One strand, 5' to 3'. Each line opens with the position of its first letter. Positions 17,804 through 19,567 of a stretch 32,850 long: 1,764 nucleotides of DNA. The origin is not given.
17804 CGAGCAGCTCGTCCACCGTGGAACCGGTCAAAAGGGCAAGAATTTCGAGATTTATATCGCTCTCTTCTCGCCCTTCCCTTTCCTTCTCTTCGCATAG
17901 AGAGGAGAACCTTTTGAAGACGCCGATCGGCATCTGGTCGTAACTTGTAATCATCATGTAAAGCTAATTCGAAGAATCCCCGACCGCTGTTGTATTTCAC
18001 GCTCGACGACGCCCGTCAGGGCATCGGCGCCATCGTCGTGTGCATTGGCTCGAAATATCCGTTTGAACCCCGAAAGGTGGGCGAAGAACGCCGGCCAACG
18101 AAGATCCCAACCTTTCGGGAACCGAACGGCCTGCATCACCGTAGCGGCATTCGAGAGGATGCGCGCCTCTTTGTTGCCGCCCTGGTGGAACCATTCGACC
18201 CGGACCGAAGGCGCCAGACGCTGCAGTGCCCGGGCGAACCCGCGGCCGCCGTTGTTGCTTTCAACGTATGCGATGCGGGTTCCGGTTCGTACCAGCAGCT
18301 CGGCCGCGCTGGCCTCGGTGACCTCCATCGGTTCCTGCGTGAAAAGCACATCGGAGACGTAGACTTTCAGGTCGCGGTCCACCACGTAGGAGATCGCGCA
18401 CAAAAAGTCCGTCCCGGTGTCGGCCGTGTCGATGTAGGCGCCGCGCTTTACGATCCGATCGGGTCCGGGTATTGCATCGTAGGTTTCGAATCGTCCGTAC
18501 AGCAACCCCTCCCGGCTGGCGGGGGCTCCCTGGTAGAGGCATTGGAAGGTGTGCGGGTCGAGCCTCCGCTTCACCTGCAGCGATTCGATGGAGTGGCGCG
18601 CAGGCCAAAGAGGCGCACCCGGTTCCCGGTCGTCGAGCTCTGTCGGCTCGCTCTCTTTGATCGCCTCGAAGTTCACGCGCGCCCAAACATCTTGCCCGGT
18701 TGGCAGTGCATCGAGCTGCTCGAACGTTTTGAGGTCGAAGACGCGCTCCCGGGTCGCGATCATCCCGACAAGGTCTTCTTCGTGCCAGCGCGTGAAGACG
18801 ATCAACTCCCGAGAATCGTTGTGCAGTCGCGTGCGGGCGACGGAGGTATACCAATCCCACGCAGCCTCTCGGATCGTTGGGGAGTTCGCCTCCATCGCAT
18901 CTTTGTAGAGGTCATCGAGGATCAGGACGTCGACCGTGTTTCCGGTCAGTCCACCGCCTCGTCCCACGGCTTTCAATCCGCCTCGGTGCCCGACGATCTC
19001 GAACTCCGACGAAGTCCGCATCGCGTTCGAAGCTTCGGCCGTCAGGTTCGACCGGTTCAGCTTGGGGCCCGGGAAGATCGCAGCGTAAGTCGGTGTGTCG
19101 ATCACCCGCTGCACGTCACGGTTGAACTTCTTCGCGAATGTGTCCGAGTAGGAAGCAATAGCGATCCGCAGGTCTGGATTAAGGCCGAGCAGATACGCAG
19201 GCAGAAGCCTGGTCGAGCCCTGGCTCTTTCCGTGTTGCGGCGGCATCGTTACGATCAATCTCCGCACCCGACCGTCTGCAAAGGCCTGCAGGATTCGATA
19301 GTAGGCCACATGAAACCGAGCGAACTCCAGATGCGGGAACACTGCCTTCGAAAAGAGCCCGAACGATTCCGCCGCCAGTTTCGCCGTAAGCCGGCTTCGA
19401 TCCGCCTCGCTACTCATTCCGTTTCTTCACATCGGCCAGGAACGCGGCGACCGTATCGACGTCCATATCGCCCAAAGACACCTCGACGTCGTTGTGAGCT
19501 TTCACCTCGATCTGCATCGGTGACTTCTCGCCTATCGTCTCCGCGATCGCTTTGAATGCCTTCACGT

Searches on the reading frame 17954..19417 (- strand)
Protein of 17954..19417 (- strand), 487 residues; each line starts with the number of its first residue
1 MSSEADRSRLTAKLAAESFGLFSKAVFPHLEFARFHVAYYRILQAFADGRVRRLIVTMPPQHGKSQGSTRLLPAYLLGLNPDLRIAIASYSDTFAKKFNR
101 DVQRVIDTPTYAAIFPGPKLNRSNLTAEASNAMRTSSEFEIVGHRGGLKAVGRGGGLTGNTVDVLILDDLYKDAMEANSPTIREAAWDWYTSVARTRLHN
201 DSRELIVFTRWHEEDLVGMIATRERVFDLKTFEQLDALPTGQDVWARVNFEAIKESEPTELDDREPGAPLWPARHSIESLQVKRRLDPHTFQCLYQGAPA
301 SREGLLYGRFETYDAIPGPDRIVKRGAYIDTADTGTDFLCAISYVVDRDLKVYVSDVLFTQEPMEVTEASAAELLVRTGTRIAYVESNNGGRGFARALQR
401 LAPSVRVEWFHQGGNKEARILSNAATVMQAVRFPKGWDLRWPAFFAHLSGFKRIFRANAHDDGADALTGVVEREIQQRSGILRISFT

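Call 71: search_protein_families(library=phrogs, proteins=[window:17954-19417:-], max_evalue=0.00001)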
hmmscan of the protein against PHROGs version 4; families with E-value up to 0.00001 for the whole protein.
window:17954-19417:- (487 aa): 4 families
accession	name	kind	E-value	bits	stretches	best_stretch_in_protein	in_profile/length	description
phrog_38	-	head and packaging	1.5e-95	322.5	1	5-480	259-709/760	terminase large subunit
phrog_30251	-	head and packaging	3.3e-59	201.9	2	291-463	269-449/799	terminase large subunit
phrog_4758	-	head and packaging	1.4e-47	163.1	1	10-226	11-223/243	terminase large subunit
phrog_5573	-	head and packaging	5.4e-26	92.5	1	242-474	9-234/250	terminase large subunit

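Call 90: search_dna_similar(query=window:17954-19417:-, collection=phages, mode=protein, max_rows=12)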
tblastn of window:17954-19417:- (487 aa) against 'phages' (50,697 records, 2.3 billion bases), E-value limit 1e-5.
Records with a match: 1606; places in all: 1608; records where one place covers at least 80% of the query: 493.
Best place of each record, by identity: <60% 1606.
By first word of the organism name: Mycobacterium 496; Microbacterium 273; Gordonia 167; Escherichia 53; Bacteriophage 47; Acinetobacter 47; Brucella 41; Lactococcus 40; Xanthomonas 36; Streptococcus 33; and 82 more.
By host as written in the record: Mycobacterium smegmatis mc2 155 348; Gordonia terrae 3612 129; Microbacterium foliorum NRRL B-24224 SEA 111; Microbacterium foliorum NRRL B-24224 104; Mycobacterium smegmatis mc#155 83; - 69; Escherichia coli 32; Microbacterium paraoxydans NWU1 27; and 293 more.
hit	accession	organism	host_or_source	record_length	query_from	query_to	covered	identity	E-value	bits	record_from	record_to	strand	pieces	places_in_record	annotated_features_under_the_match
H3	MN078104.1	Bacteroides phage Barc2635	Bacteroides fragilis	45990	10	485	98%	47.4%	2e-140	451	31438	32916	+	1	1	putative terminase large subunit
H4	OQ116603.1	Bacteroides phage vB_BfrS_UZM3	Bacteroides fragilis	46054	10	485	98%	47.2%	7e-139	447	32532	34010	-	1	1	terminase large subunit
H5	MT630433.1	Bacteroides phage vB_BfrS_23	Bacteroides fragilis GB124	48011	10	485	98%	47.0%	5e-139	447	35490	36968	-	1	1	terminase large subunit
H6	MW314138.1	Bacteroides phage vB_BfraS_NCTC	Bacteroides fragilis NCTC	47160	10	485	98%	46.8%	4e-138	445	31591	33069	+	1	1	terminase large subunit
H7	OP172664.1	Bacteroides phage BF10P3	Bacteroides fragilis CSC10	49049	10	485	98%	46.8%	7e-138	444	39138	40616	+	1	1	hypothetical protein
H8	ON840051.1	Caudoviricetes sp.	Rattus norvegicus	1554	4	475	97%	47.1%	4e-148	437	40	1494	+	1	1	large terminase protein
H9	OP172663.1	Bacteroides phage BF10P2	Bacteroides fragilis CSC10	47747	10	485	98%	46.6%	2e-138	445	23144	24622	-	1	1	hypothetical protein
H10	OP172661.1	Bacteroides phage BF8P1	Bacteroides fragilis TSN8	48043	10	485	98%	46.6%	2e-138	445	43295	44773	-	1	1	hypothetical protein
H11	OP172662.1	Bacteroides phage BF10P1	Bacteroides fragilis CSC10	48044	10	485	98%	46.6%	2e-138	445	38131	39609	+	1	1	hypothetical protein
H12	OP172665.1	Bacteroides phage BF344P1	Bacteroides fragilis BSC344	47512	10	485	98%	46.6%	4e-137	442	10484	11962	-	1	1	hypothetical protein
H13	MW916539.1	Bacteroides phage GEC_vB_Bfr_VA7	Bacteroides fragilis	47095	10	485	98%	46.6%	5e-137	441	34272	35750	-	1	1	putative terminase large subunit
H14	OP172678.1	Bacteroides phage BF766P1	Bacteroides fragilis DA766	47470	10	485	98%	46.4%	2e-137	442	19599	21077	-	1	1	hypothetical protein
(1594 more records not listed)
